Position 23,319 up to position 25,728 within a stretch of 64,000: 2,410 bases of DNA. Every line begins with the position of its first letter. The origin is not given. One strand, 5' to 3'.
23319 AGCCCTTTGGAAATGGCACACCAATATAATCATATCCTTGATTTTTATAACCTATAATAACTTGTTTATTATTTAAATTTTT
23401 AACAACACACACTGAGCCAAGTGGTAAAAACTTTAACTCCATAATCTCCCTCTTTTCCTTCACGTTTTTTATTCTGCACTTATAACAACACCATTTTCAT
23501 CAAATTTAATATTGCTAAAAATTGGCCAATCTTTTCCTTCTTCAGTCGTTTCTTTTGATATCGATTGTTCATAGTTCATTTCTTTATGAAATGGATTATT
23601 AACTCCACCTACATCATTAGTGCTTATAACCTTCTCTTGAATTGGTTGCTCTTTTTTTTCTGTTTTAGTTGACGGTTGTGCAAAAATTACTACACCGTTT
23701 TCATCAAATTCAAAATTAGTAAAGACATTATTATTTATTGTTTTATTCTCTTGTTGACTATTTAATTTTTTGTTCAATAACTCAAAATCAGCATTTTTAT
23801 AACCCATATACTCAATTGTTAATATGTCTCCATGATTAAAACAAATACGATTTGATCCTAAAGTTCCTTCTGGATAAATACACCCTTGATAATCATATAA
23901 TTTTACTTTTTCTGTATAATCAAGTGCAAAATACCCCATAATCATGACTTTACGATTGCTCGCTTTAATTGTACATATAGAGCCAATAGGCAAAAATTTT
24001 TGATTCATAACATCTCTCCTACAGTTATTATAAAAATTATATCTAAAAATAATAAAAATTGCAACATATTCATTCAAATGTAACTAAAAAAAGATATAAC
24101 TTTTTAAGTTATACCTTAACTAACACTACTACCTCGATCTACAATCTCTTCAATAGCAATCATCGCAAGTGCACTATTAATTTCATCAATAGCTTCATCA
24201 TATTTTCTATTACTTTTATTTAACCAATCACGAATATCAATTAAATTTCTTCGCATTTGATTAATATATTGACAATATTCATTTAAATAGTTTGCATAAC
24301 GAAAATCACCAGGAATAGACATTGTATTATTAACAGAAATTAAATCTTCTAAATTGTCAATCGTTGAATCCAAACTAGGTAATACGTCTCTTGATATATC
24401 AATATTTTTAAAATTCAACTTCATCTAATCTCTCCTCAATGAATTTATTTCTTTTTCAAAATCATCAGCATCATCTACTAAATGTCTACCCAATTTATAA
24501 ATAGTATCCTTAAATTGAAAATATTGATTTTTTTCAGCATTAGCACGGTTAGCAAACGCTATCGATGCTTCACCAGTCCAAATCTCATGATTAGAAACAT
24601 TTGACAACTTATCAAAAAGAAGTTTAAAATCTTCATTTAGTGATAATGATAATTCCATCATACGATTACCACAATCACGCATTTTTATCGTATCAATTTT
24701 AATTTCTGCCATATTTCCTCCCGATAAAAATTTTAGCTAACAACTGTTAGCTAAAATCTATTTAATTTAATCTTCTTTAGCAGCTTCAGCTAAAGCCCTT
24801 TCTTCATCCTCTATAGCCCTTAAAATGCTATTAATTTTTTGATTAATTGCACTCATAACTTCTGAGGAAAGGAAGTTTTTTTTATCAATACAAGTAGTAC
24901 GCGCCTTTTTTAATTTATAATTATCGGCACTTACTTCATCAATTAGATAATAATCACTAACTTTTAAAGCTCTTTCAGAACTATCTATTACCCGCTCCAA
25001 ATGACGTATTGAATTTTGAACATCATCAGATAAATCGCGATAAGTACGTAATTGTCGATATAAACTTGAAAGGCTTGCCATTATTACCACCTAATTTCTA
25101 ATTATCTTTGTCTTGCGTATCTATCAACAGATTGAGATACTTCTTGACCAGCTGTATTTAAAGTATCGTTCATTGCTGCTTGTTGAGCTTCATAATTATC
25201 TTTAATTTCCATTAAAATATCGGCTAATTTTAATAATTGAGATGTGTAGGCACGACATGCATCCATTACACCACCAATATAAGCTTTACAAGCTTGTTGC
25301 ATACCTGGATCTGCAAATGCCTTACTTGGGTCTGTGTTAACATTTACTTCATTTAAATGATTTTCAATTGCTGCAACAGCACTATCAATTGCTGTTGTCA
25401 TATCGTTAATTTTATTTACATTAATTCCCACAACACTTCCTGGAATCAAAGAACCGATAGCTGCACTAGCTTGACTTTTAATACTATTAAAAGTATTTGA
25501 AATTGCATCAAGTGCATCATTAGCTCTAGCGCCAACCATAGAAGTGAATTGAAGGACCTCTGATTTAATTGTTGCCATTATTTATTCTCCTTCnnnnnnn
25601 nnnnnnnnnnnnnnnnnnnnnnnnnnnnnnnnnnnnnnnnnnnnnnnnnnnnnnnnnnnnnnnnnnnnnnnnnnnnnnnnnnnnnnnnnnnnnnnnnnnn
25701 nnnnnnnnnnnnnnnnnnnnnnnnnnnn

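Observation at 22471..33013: Non-canonical T7SSb-like locus: EssC and a YukD-like gene with WXG100 genes, but no recognisable EssB, EsaA or EssA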

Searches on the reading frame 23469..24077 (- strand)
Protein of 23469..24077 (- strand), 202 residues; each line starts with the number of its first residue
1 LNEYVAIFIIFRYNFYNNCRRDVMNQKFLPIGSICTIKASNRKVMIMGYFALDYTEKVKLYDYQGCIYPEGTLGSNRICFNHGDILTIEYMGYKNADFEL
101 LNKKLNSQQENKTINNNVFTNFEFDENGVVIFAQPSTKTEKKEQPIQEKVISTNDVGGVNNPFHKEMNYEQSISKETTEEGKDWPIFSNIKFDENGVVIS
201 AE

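Call 4: search_protein_families(library=pfam, proteins=[window:23469-24077:-], max_evalue=0.1)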
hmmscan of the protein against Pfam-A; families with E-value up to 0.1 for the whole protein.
window:23469-24077:- (202 aa): 3 families
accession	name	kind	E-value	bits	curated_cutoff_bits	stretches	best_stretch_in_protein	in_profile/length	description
PF13780.11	DUF4176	-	1.4e-18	67.1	25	1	28-97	1-70/74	Domain of unknown function (DUF4176)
PF02876.24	Stap_Strp_tox_C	-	0.013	16.2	27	1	81-124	53-94/96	Staphylococcal/Streptococcal toxin, beta-grasp domain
PF25359.1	PH_met_RdRP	-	0.031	14.3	27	1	102-144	44-88/220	Metazoan RdRP associated PH-like domain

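Call 5: search_protein_families(library=ncbifam, proteins=[window:23469-24077:-], max_evalue=0.1)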
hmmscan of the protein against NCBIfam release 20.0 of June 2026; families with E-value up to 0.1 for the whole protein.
window:23469-24077:- (202 aa): 0 families

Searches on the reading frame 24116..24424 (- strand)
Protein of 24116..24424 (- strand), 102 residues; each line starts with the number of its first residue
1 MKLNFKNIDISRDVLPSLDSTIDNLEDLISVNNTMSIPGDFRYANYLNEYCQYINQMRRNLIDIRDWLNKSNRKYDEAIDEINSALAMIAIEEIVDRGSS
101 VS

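Call 4: search_protein_families(library=pfam, proteins=[window:24116-24424:-], max_evalue=0.1)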
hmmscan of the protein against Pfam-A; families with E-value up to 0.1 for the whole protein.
window:24116-24424:- (102 aa): 3 families
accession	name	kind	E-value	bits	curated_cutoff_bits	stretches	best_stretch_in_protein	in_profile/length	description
PF06160.17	EzrA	-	0.028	13.2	39.6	1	15-88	163-237/557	Septation ring formation regulator, EzrA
PF08581.15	Tup_N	-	0.055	14.3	28.7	1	46-86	33-73/77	Tup N-terminal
PF14039.11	YusW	-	0.076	13.9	27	0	43-93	9-59/92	YusW-like protein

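Call 5: search_protein_families(library=ncbifam, proteins=[window:24116-24424:-], max_evalue=0.1)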
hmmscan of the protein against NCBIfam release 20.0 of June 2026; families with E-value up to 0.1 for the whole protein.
window:24116-24424:- (102 aa): 3 families
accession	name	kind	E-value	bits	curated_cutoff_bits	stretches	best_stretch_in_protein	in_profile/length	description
NF010039.0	PRK13515.1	equivalog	0.0039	15.9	371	1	51-100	294-343/378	carboxylate-amine ligase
NF003409.0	PRK04778.1-3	equivalog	0.01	14.6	562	1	16-87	167-239/570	septation ring formation regulator EzrA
NF046083.1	exosort_XrtY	exception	0.05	13.5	160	1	33-68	26-60/168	exosortase Y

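Call 81: search_solved_structures(query=A9, max_evalue=1)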
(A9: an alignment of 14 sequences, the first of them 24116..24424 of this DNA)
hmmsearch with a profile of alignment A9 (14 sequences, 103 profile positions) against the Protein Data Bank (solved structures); distinct sequences matched with E-value up to 1: 26.
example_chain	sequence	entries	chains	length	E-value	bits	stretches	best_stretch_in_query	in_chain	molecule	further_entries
1i6z_A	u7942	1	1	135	0.0031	20.7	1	17-78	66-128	BAG-FAMILY MOLECULAR CHAPERONE REGULATOR-1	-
9cuy_c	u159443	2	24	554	0.016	18.5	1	46-92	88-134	Short tail fiber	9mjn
1hx1_B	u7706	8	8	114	0.019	18.1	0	67-93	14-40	BAG family molecular chaperone regulator 1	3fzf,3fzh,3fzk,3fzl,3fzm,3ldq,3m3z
5aqf_B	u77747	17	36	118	0.021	18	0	67-93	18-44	BAG FAMILY MOLECULAR CHAPERONE REGULATOR 1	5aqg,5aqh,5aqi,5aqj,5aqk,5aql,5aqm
2wpq_A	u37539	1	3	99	0.063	16.5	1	46-94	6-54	TRIMERIC AUTOTRANSPORTER ADHESIN FRAGMENT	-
9heu_x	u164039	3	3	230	0.098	15.9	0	67-93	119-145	BAG family molecular chaperone regulator 1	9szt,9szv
5ejb_B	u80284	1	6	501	0.1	15.8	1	51-93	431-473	Fusion glycoprotein F0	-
9cin_A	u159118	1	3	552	0.17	15.1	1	51-91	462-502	Fusion glycoprotein F0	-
8rvn_F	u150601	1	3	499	0.19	15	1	51-91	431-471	Fusion glycoprotein F0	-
6t3f_F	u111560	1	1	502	0.2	14.9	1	51-91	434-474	Fusion glycoprotein F0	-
6nyx_G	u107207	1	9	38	0.24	14.7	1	54-78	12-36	Fusion glycoprotein F0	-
6tb3_BW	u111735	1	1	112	0.3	14.3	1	14-75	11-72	General negative regulator of transcription subunit 5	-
3n27_A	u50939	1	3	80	0.38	14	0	41-78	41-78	Fusion glycoprotein F0, linker, Fusion glycoprotein F0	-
6prl_B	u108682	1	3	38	0.43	13.8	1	54-78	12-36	Fusion glycoprotein F0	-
6vas_B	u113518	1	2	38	0.44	13.8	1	54-78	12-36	Fusion glycoprotein F0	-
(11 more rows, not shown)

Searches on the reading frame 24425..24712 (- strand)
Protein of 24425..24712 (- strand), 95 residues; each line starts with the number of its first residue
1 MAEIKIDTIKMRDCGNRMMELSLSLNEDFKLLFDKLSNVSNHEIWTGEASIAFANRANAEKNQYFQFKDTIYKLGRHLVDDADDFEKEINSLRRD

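Call 4: search_protein_families(library=pfam, proteins=[window:24425-24712:-], max_evalue=0.1)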
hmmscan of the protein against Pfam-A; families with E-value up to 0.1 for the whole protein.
window:24425-24712:- (95 aa): 0 families

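Call 5: search_protein_families(library=ncbifam, proteins=[window:24425-24712:-], max_evalue=0.1)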
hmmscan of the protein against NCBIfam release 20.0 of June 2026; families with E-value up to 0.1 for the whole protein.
window:24425-24712:- (95 aa): 2 families
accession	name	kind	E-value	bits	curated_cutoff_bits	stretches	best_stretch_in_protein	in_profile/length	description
TIGR03930.1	WXG100_ESAT6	subfamily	0.00044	20.4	44.85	1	3-87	1-83/90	WXG100 family type VII secretion target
NF035934.1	ESAT6_2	subfamily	0.0046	17.2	100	1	3-90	2-90/96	pore-forming ESAT-6 family protein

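Call 47: search_solved_structures(query=A3, max_evalue=10)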
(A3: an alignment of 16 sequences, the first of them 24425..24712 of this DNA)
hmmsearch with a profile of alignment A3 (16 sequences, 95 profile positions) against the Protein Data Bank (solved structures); distinct sequences matched with E-value up to 10: 34.
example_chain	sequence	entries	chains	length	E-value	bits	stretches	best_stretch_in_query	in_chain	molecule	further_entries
3o9o_A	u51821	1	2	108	0.00036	24.2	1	1-89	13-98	Uncharacterized protein gbs1074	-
3gvm_A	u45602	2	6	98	0.00043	23.9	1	1-89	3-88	Putative uncharacterized protein SAG1039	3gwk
3zbh_A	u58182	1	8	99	0.00066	23.3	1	29-92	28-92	ESXA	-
4j7j_A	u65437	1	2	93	0.0021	21.7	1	1-88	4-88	secreted protein EsxB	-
4j7k_A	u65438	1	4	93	0.0031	21.2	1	1-88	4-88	secreted protein EsxB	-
4j41_A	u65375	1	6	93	0.0033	21.1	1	1-88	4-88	secreted protein EsxB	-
4j10_A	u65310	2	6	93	0.0053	20.4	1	1-88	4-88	SECRETED PROTEIN ESXB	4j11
4iyh_A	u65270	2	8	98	0.0058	20.3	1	1-88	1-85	Secreted protein EsxB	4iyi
4j42_A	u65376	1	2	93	0.0059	20.3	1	1-88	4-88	secreted protein EsxB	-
2csx_A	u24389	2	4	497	0.0089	19.7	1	21-75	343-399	Methionyl-tRNA synthetase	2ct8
2vs0_A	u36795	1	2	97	0.044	17.5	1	1-91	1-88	VIRULENCE FACTOR ESXA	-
3fav_A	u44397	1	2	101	0.045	17.4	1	1-76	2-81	ESAT-6-like protein esxB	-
2vrz_A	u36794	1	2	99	0.048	17.4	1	1-91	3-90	VIRULENCE FACTOR ESXA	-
6j19_B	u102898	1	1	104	0.051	17.3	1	1-76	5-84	ESAT-6-like protein EsxB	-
9cfs_A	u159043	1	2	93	0.066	16.9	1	9-75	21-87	Long regulatory protein rop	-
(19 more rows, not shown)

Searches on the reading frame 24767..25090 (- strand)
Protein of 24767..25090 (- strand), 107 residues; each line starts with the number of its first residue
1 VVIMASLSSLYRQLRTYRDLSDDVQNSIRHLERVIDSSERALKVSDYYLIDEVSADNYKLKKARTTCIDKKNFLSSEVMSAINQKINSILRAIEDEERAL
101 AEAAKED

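Call 4: search_protein_families(library=pfam, proteins=[window:24767-25090:-], max_evalue=0.1)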
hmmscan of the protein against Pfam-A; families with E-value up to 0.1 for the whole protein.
window:24767-25090:- (107 aa): 5 families
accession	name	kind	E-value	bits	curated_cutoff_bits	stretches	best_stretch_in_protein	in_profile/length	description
PF06705.16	SF-assemblin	-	0.012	15.5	30.6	1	24-99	39-114/247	SF-assemblin/beta giardin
PF18122.6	APC1_C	-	0.015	15.8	22.9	1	14-102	52-135/164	Anaphase-promoting complex sub unit 1 C-terminal domain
PF12774.13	AAA_6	-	0.019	14.4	25.2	1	66-98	88-120/327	Hydrolytic ATP binding site of dynein motor region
PF18548.6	MetOD2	-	0.073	13.5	30.6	0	7-43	42-78/88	Metanogen output domain 2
PF01544.23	CorA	-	0.088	12.6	27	0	4-91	150-235/292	CorA-like Mg2+ transporter protein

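Call 5: search_protein_families(library=ncbifam, proteins=[window:24767-25090:-], max_evalue=0.1)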
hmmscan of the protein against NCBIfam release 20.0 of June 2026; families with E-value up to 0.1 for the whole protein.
window:24767-25090:- (107 aa): 0 families

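Call 80: search_solved_structures(query=A8, max_evalue=1)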
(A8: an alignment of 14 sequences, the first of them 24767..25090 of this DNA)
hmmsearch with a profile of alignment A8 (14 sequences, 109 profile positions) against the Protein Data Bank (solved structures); distinct sequences matched with E-value up to 1: 10.
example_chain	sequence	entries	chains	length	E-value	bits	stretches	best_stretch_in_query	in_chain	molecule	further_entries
9pwc_C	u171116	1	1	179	0.076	16.5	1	4-72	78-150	Coiled-coil domain-containing protein 32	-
3w3a_G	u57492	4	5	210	0.13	15.7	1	56-99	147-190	V-type ATP synthase subunit D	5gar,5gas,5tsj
9u6f_G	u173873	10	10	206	0.13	15.6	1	56-99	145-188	V-type ATP synthase subunit D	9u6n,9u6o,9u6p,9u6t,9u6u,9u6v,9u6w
3a5c_G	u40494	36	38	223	0.2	15.1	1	56-99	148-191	V-type ATP synthase subunit D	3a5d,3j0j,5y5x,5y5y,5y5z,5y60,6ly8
4h32_B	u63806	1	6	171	0.25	14.8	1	52-89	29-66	Hemagglutinin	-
2v66_B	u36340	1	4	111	0.28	14.6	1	3-39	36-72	NUCLEAR DISTRIBUTION PROTEIN NUDE-LIKE 1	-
1eq7_A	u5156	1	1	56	0.37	14.3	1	44-77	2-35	OUTER MEMBRANE LIPOPROTEIN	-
9rld_L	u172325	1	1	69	0.49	13.9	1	43-77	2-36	Major outer membrane lipoprotein Lpp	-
1l8d_A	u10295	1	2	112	0.8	13.2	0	57-97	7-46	DNA double-strand break repair rad50 ATPase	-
36qu_M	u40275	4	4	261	0.9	13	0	62-98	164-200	V-type proton ATPase subunit D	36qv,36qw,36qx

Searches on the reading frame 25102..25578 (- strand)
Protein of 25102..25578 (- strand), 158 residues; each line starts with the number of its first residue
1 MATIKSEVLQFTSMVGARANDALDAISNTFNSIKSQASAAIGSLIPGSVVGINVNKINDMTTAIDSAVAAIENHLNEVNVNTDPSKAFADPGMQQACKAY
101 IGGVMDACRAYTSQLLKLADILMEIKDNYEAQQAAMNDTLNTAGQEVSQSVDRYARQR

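Call 4: search_protein_families(library=pfam, proteins=[window:25102-25578:-], max_evalue=0.1)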
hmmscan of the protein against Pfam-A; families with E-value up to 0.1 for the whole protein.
window:25102-25578:- (158 aa): 3 families
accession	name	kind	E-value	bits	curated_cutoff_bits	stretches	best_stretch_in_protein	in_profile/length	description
PF04513.17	Baculo_PEP_C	-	0.0022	18.5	38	1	15-79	8-69/140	Baculovirus polyhedron envelope protein, PEP, C terminus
PF15155.11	MRFAP1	-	0.021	15.8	27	0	112-153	46-87/119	MORF4 family-associated protein1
PF09377.16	SBDS_domain_II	-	0.023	15.1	27.2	0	68-87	22-41/62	SBDS protein, domain II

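Call 5: search_protein_families(library=ncbifam, proteins=[window:25102-25578:-], max_evalue=0.1)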
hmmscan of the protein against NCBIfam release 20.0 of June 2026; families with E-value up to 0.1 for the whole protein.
window:25102-25578:- (158 aa): 0 families

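Call 77: search_solved_structures(query=A6, max_evalue=1)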
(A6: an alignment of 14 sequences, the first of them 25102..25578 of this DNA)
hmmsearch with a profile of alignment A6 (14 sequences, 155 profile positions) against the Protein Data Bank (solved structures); distinct sequences matched with E-value up to 1: 20.
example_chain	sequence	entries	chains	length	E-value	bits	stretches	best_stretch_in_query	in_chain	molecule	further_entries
2bez_C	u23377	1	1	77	0.05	16.9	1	14-82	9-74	Spike glycoprotein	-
5cws_D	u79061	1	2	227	0.07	16.4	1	51-83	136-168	Nucleoporin NUP49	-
7zr2_A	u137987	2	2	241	0.095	16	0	15-80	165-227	Spike protein S2',Chimeric protein mimic of SARS-CoV-2 Spike HR1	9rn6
5zvm_A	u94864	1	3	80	0.12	15.7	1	13-78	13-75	Spike glycoprotein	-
7wxz_A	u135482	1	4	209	0.17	15.2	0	15-78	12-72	Spike protein S2'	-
5cjq_B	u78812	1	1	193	0.28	14.5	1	13-72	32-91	Designed influenza hemagglutinin stem #4900, HA2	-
7tbi_N1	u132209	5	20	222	0.29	14.4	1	51-83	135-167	Nup57 | NUP58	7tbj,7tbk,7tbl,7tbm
3p3k_A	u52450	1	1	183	0.42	13.9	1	59-105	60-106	Translationally-controlled tumor protein homolog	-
7rzu_A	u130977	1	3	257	0.43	13.9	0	15-77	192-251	SARS-CoV-2 HR1 A942S linked to a scaffold,Spike protein S2'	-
2p22_A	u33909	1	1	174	0.46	13.8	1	33-87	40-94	Suppressor protein STP22 of temperature-sensitive alpha-factor receptor and arginine perme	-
6lxt_A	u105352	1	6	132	0.5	13.6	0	15-78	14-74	Spike protein S2, Spike protein S2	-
7cot_A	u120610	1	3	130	0.56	13.5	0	15-78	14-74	Spike glycoprotein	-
2nrj_A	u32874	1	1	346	0.56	13.5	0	45-69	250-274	Hbl B protein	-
7bo8_A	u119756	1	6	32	0.64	13.3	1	89-108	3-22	CC-Type2-(VaYd)4-Y3F-W19(BrPhe)-Y24F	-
1wyy_A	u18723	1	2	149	0.65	13.3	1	13-83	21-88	E2 Glycoprotein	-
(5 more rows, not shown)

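Call 95: search_protein_families(library=pfam, alignment_id=A6, max_evalue=0.1)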
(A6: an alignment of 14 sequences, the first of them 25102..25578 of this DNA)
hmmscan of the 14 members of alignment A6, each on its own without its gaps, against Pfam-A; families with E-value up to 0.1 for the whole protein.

A. member 1, window:25102-25578:- (158 aa): 3 families
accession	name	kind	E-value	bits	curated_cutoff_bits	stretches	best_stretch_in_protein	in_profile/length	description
PF04513.17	Baculo_PEP_C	-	0.0022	18.5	38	1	15-79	8-69/140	Baculovirus polyhedron envelope protein, PEP, C terminus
PF15155.11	MRFAP1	-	0.021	15.8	27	0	112-153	46-87/119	MORF4 family-associated protein1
PF09377.16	SBDS_domain_II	-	0.023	15.1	27.2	0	68-87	22-41/62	SBDS protein, domain II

B. families by the number of members that match (of 14 scanned): 54 families (the first 25 are shown)
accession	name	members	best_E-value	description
PF07464.16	ApoLp-III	7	0.00077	Apolipophorin-III precursor (apoLp-III)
PF01442.23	Apolipoprotein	5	0.0031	Apolipoprotein A1/A4/E domain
PF18373.7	Spectrin_2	5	0.0069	Spectrin like domain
PF03961.19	FapA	4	0.0015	Flagellar Assembly Protein A beta solenoid domain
PF16591.11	HBM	4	0.0071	Helical bimodular sensor domain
PF10303.14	DUF2408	3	0.00045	Protein of unknown function (DUF2408)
PF23264.1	DUF7073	3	0.011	Domain of unknown function (DUF7073)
PF24566.1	HEAT_Ints3_C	3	0.037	Ints3-like, C-terminal HEAT repeats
PF10824.14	T7SS_ESX_EspC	2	9e-05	Excreted virulence factor EspC, type VII ESX diderm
PF04740.18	LXG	2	0.00034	LXG domain of WXG superfamily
PF20117.4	DUF6507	2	0.0043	Family of unknown function (DUF6507)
PF09375.15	Peptidase_M75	2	0.019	Imelysin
PF17107.11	SesA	2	0.02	N-terminal domain on NACHT_NTPase and P-loop NTPases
PF14973.11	TINF2_N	2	0.06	TERF1-interacting nuclear factor 2 N-terminus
PF12296.13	HsbA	2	0.086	Hydrophobic surface binding protein A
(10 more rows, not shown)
